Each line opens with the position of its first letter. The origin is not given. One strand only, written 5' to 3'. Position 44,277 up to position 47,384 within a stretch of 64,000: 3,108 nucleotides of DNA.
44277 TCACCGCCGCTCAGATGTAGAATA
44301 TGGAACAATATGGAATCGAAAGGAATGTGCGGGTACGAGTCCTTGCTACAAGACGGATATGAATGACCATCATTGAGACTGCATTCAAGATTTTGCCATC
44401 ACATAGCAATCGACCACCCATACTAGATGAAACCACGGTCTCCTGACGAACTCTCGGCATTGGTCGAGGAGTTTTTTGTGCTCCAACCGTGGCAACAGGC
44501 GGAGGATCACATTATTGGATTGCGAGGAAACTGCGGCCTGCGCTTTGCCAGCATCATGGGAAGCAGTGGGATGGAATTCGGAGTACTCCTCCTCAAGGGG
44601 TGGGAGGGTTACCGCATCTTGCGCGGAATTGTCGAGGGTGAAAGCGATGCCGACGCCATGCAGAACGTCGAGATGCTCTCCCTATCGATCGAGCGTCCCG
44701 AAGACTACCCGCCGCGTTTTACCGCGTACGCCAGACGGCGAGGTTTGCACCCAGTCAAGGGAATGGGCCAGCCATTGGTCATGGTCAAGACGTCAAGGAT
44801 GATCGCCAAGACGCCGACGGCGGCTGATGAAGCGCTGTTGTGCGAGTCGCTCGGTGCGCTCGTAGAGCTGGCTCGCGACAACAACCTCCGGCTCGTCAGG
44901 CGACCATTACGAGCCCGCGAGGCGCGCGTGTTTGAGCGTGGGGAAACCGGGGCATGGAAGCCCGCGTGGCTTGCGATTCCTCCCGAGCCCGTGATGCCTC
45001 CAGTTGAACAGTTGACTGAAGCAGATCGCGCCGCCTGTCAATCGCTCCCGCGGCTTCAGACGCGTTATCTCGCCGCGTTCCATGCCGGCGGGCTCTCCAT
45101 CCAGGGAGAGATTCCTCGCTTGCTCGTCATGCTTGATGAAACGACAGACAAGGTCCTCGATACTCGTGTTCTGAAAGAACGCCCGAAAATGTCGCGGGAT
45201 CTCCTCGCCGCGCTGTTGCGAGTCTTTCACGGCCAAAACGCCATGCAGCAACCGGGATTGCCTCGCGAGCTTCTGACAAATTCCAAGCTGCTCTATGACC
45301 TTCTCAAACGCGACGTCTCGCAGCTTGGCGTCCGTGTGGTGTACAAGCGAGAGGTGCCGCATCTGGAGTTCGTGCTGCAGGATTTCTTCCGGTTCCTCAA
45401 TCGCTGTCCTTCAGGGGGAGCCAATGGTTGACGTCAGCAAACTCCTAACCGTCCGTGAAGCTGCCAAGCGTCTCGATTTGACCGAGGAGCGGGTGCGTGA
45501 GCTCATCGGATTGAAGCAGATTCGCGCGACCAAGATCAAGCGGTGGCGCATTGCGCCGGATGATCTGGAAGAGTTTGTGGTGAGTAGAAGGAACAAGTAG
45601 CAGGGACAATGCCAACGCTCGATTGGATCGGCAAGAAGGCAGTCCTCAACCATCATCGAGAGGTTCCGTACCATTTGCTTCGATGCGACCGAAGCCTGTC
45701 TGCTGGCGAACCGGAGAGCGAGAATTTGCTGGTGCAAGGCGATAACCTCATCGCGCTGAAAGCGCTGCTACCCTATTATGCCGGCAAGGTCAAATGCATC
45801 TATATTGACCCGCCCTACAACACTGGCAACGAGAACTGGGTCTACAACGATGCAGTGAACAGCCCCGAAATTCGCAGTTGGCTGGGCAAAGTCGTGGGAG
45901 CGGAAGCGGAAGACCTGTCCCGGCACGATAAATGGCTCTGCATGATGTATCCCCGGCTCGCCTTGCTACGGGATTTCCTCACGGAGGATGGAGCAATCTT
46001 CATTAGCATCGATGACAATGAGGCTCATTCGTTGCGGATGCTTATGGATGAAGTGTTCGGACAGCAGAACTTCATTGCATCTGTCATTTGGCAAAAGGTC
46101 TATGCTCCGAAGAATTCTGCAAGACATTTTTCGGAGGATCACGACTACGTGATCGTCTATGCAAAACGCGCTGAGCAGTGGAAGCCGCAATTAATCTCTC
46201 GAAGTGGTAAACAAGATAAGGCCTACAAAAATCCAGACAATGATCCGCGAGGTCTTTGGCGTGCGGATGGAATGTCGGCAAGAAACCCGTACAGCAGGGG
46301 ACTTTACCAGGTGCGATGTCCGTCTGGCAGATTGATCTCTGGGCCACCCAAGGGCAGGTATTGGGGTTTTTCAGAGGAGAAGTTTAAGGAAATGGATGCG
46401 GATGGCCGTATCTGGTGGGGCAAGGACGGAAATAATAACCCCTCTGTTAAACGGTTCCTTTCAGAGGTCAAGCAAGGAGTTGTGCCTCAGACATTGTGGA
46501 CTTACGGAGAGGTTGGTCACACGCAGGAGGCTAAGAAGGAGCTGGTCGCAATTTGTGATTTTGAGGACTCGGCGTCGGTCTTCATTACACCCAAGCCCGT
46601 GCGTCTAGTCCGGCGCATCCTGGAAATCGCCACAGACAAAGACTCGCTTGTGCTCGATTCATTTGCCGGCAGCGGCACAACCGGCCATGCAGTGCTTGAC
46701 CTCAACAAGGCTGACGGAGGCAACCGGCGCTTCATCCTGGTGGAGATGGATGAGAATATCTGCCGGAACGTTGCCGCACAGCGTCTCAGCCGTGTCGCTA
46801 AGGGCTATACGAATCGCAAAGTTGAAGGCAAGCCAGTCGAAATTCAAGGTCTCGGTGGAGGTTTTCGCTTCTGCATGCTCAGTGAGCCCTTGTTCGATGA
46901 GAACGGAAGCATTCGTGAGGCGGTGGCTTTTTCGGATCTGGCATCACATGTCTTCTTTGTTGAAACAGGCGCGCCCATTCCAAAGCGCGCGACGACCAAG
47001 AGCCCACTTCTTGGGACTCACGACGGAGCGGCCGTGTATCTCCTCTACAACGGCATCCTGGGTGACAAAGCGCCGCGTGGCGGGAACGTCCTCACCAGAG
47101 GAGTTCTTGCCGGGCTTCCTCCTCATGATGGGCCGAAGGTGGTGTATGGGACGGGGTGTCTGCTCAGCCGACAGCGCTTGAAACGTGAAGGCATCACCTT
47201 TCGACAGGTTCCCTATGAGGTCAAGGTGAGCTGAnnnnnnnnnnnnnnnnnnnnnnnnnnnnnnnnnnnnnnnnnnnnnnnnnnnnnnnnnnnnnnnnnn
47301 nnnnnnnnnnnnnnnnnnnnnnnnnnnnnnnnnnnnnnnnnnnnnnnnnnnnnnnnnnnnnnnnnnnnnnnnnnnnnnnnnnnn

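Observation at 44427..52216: Seven-gene gap-free cassette joining a type III R-M system to an ImmA/IrrE + PIN-like (DUF4411) module and three unknown genes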

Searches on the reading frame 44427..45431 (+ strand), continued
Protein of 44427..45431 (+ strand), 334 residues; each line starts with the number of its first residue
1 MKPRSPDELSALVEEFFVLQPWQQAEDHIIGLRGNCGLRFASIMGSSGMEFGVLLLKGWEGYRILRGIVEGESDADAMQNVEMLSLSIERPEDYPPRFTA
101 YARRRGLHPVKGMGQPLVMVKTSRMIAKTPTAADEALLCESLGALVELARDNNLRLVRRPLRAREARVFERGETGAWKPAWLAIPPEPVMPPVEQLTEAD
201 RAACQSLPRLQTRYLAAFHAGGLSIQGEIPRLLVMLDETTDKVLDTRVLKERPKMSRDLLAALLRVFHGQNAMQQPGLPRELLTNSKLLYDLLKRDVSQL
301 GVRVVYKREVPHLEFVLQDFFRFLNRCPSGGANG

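Call 70: search_protein_families(library=pfam, proteins=[P0027, P0032, P0042, P0050, P0053, P0073, P0090, P0095, P0055, P0065], max_evalue=0.001)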
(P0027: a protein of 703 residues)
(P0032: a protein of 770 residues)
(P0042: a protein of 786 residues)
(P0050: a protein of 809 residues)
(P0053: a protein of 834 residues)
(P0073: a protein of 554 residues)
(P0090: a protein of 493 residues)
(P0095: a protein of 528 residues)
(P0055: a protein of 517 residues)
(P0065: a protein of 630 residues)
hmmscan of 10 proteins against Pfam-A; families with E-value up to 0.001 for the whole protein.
P0027 (703 aa): 4 families
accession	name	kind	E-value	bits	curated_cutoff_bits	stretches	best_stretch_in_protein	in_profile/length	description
PF23988.1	DUF7309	-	8.2e-20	71.3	27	1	8-152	2-147/170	Domain of unknown function (DUF7309)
PF22007.2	DUF6930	-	3e-11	44.1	27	1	211-325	7-122/123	Domain of unknown function (DUF6930)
PF02810.21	SEC-C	-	3.3e-08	33.7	20.4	1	682-699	2-19/19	SEC-C motif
PF09722.15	Xre_MbcA_ParS_C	-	0.00037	20.9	24.5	0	592-624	12-45/51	Antitoxin Xre/MbcA/ParS C-terminal toxin-binding domain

P0032 (770 aa): 3 families
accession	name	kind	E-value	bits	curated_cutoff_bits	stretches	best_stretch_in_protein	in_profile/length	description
PF23988.1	DUF7309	-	3.4e-11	43.3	27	1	10-158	2-151/170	Domain of unknown function (DUF7309)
PF22007.2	DUF6930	-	1.1e-10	42.2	27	1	211-325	5-120/123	Domain of unknown function (DUF6930)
PF09722.15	Xre_MbcA_ParS_C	-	2.5e-05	24.6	24.5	1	708-736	13-41/51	Antitoxin Xre/MbcA/ParS C-terminal toxin-binding domain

P0042 (786 aa): 3 families
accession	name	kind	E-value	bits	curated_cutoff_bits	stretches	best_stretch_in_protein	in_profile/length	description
PF23988.1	DUF7309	-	1.6e-17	63.8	27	1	12-155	3-145/170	Domain of unknown function (DUF7309)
PF22007.2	DUF6930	-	1.6e-07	32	27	1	225-331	15-122/123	Domain of unknown function (DUF6930)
PF09722.15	Xre_MbcA_ParS_C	-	5.5e-06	26.7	24.5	1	710-742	12-44/51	Antitoxin Xre/MbcA/ParS C-terminal toxin-binding domain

P0050 (809 aa): 4 families
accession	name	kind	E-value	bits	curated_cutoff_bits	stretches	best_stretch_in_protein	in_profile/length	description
PF02810.21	SEC-C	-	4.5e-09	36.4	20.4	1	791-809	1-19/19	SEC-C motif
PF22007.2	DUF6930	-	1.1e-05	26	27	1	220-325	17-122/123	Domain of unknown function (DUF6930)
PF23988.1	DUF7309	-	1.1e-05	25.4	27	1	14-111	8-106/170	Domain of unknown function (DUF7309)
PF09722.15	Xre_MbcA_ParS_C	-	0.00016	22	24.5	1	707-735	13-41/51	Antitoxin Xre/MbcA/ParS C-terminal toxin-binding domain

P0053 (834 aa): 4 families
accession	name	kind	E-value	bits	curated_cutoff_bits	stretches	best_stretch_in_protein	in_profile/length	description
PF23988.1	DUF7309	-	6.7e-12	45.6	27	1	9-151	3-146/170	Domain of unknown function (DUF7309)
PF02810.21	SEC-C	-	3.1e-10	40.2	20.4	1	811-828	1-18/19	SEC-C motif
PF09722.15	Xre_MbcA_ParS_C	-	9.5e-07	29.1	24.5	1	718-750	13-45/51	Antitoxin Xre/MbcA/ParS C-terminal toxin-binding domain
PF22007.2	DUF6930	-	1.9e-06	28.5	27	1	212-323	8-120/123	Domain of unknown function (DUF6930)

P0073 (554 aa): 3 families
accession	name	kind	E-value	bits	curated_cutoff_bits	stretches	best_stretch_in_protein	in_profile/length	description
PF23988.1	DUF7309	-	3.8e-44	150.5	27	1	233-394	4-167/170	Domain of unknown function (DUF7309)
PF07929.16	PRiA4_ORF3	-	8.9e-30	104.1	26.6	1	32-167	2-131/173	Plasmid pRiA4b ORF-3-like protein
PF22007.2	DUF6930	-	5.8e-21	75.4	27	1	430-548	2-122/123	Domain of unknown function (DUF6930)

P0090 (493 aa): 3 families
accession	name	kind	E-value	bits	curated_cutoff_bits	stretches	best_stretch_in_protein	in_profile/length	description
PF23988.1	DUF7309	-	2.6e-59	199.8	27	1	169-327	1-161/170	Domain of unknown function (DUF7309)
PF22007.2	DUF6930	-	3.7e-29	101.9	27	1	368-490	1-123/123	Domain of unknown function (DUF6930)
PF07929.16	PRiA4_ORF3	-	1.7e-28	99.9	26.6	1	3-130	24-135/173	Plasmid pRiA4b ORF-3-like protein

P0095 (528 aa): 3 families
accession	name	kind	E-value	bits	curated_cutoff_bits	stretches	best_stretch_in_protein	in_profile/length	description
PF23988.1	DUF7309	-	1.5e-25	90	27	1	205-346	7-150/170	Domain of unknown function (DUF7309)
PF22007.2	DUF6930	-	2.1e-17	63.9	27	1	398-517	1-121/123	Domain of unknown function (DUF6930)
PF07929.16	PRiA4_ORF3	-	2.3e-17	63.7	26.6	1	2-123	2-128/173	Plasmid pRiA4b ORF-3-like protein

P0055 (517 aa): 2 families
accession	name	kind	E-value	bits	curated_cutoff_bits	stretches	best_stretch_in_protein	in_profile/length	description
PF23988.1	DUF7309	-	8.7e-15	54.9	27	1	12-153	6-148/170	Domain of unknown function (DUF7309)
PF22007.2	DUF6930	-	3.2e-08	34.2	27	1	214-325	10-122/123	Domain of unknown function (DUF6930)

P0065 (630 aa): 2 families
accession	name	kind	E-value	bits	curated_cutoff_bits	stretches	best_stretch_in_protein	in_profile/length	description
PF23988.1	DUF7309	-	2.8e-12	46.8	27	1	8-112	2-108/170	Domain of unknown function (DUF7309)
PF22007.2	DUF6930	-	3.2e-08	34.3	27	1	212-331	3-122/123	Domain of unknown function (DUF6930)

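Call 76: find_encoding_contigs(protein=P0005, flank=3000)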
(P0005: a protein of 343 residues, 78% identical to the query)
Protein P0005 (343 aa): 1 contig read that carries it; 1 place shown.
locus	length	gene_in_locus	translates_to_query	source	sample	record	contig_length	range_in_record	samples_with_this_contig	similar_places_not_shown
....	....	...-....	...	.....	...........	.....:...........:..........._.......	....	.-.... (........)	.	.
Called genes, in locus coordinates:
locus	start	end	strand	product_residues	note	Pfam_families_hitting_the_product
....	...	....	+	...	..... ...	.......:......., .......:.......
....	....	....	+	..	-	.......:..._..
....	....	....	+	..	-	?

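Call 77: find_encoding_contigs(protein=P0002, flank=3000)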
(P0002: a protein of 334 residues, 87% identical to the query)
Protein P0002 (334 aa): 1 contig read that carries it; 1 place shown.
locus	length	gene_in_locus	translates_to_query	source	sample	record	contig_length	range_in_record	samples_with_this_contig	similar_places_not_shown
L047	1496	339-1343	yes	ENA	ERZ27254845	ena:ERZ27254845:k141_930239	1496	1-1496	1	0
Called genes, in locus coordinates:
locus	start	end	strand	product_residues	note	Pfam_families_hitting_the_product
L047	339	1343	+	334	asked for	PF23988:DUF7309, PF22007:DUF6930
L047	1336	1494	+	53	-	?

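Call 79: search_protein_families(library=phrogs, proteins=[window:44427-45431:+], max_evalue=0.001)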
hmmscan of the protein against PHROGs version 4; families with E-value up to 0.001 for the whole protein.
window:44427-45431:+ (334 aa): 0 families

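Call 80: search_solved_structures(query=A2, max_evalue=1)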
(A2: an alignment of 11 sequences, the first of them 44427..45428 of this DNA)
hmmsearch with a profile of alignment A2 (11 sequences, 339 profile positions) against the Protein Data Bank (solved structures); distinct sequences matched with E-value up to 1: 2.
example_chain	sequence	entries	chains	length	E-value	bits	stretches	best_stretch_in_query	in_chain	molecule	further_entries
9wvo_A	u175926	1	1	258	0.71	11.8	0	146-216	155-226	retro-aldolase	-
1nlx_A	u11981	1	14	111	0.95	11.4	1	180-229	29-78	Pollen allergen Phl p 6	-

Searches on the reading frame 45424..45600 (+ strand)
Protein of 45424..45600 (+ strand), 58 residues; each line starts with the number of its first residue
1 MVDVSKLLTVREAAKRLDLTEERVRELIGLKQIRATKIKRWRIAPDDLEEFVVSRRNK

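Call 3: search_protein_families(library=pfam, proteins=[window:45424-45600:+], max_evalue=0.01)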
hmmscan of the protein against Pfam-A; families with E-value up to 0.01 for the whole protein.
window:45424-45600:+ (58 aa): 5 families
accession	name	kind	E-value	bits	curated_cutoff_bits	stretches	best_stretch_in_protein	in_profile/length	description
PF12728.13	HTH_17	-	2.5e-10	40.9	27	1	7-52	1-47/51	Helix-turn-helix domain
PF04545.22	Sigma70_r4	-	0.0019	18.1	24.1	1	8-28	21-41/50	Sigma-70, region 4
PF20038.5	HTH_59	-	0.0034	17.8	27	0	1-29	1-30/66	Helix-turn-helix domain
PF21531.3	Rv2175c_wHTH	-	0.0034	17.7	27.1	1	6-36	14-44/57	DNA-binding protein Rv2175c, wHTH domain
PF20432.4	Xre-like-HTH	-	0.0099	16.6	25.8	0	9-30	14-35/63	Antitoxin Xre-like helix-turn-helix domain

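Call 4: search_protein_families(library=padloc, proteins=[window:45424-45600:+], max_evalue=0.01)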
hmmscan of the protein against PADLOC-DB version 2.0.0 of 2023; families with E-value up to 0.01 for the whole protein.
window:45424-45600:+ (58 aa): 0 families

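Call 5: search_protein_families(library=ncbifam, proteins=[window:45424-45600:+], max_evalue=0.01)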
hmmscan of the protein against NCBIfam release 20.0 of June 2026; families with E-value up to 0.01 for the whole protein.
window:45424-45600:+ (58 aa): 1 family
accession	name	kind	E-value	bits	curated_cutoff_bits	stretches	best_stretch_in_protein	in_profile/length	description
TIGR01764.1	excise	domain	4.9e-08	33.2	28.8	1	7-52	1-47/49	excisionase family DNA-binding protein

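Call 79: search_protein_families(library=phrogs, proteins=[window:45424-45600:+], max_evalue=0.001)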
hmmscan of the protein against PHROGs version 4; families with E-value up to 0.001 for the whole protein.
window:45424-45600:+ (58 aa): 3 families
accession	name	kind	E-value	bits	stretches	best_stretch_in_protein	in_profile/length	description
phrog_66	-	integration and excision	4.9e-05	24.2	1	5-56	91-144/412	excisionase and transcriptional regulator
phrog_6401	-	DNA, RNA and nucleotide metabolism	0.0001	23.1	1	3-56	5-60/64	DNA binding protein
phrog_1877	-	DNA, RNA and nucleotide metabolism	0.00012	23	1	6-58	59-112/129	DNA binding protein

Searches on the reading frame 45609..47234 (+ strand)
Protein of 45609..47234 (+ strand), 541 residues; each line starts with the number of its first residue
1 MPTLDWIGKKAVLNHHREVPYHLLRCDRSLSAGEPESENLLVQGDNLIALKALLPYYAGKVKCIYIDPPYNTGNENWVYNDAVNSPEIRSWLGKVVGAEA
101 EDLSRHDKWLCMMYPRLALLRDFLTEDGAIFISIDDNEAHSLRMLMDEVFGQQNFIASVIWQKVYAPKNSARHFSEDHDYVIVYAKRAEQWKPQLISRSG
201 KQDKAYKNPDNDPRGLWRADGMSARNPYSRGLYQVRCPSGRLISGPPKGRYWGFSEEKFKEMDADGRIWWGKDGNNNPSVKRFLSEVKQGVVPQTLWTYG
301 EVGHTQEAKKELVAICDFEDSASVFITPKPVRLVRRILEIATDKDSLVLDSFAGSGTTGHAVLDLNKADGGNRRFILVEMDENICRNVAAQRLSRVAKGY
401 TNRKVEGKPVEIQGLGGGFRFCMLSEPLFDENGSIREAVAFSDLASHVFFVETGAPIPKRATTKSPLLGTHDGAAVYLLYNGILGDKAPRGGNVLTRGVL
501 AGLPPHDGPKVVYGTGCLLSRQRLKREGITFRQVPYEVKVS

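Call 3: search_protein_families(library=pfam, proteins=[window:45609-47234:+], max_evalue=0.01)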
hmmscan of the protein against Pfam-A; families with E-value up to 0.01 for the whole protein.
window:45609-47234:+ (541 aa): 2 families
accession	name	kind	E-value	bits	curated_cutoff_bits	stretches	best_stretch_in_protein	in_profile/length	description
PF01555.25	N6_N4_Mtase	-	7.9e-42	144.1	26.7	1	61-387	1-218/221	DNA methylase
PF03602.21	Cons_hypoth95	-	0.0047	17.1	24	0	58-92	111-142/182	Conserved hypothetical protein 95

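Call 4: search_protein_families(library=padloc, proteins=[window:45609-47234:+], max_evalue=0.01)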
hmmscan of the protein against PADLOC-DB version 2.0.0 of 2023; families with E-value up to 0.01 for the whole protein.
window:45609-47234:+ (541 aa): 44 families (the best 25 are shown)
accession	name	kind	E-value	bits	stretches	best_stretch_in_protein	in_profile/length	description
PDLC03644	MTase_III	-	4.9e-214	710.1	1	1-540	1-541/542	Type III methyltransferase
PDLC03640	MTase_III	-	3.2e-118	393.8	3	1-188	1-200/654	Type III methyltransferase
PDLC03634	MTase_III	-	6.4e-113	376.8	1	4-391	60-455/621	Type III methyltransferase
PDLC03637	MTase_III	-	9.1e-104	345.9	1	6-392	89-465/513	Type III methyltransferase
PDLC03636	MTase_III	-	1.4e-94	315.9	1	4-432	9-442/575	Type III methyltransferase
PDLC03641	MTase_III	-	6.8e-88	293.8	1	4-393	68-459/657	Type III methyltransferase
PDLC03642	MTase_III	-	8e-65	217.5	1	18-397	62-415/528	Type III methyltransferase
PDLC03639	MTase_III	-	7.1e-53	177.9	2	27-223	73-253/639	Type III methyltransferase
PDLC03643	MTase_III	-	2e-49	167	1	113-386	1-272/465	Type III methyltransferase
PDLC03635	MTase_III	-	4e-49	165.9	3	105-191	264-353/708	Type III methyltransferase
PDLC03638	MTase_III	-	1.4e-47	160.6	1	38-397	380-681/816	Type III methyltransferase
PDLC03354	MTase_II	-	7.4e-46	155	1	37-367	54-363/425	Type II methyltransferase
PDLC03278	MTase_II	-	1e-33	115.4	2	242-402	216-361/390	Type II methyltransferase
PDLC03646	MTase_III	-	1.8e-33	113.5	2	204-410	652-851/1057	Type III methyltransferase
PDLC03300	MTase_II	-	1.6e-31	107.5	2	35-191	8-167/302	Type II methyltransferase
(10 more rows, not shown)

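Call 5: search_protein_families(library=ncbifam, proteins=[window:45609-47234:+], max_evalue=0.01)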
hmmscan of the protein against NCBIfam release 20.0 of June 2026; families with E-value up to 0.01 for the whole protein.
window:45609-47234:+ (541 aa): 4 families
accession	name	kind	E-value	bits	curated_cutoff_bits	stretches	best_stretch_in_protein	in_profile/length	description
NF050803.1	DnaMtaseCcrMCaul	equivalog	4.1e-11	42.4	830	1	321-399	182-253/350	adenine-specific DNA-methyltransferase CcrM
NF008572.0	PRK11524.1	equivalog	7.8e-11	41.6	292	2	327-404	197-266/294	adenine-specific DNA-methyltransferase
NF010253.0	PRK13699.1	subfamily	6.6e-06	26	244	1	309-400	127-212/226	DNA methyltransferase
TIGR00095.1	TIGR00095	equivalog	0.0018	17.9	117.5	0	58-80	122-144/194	16S rRNA (guanine(966)-N(2))-methyltransferase RsmD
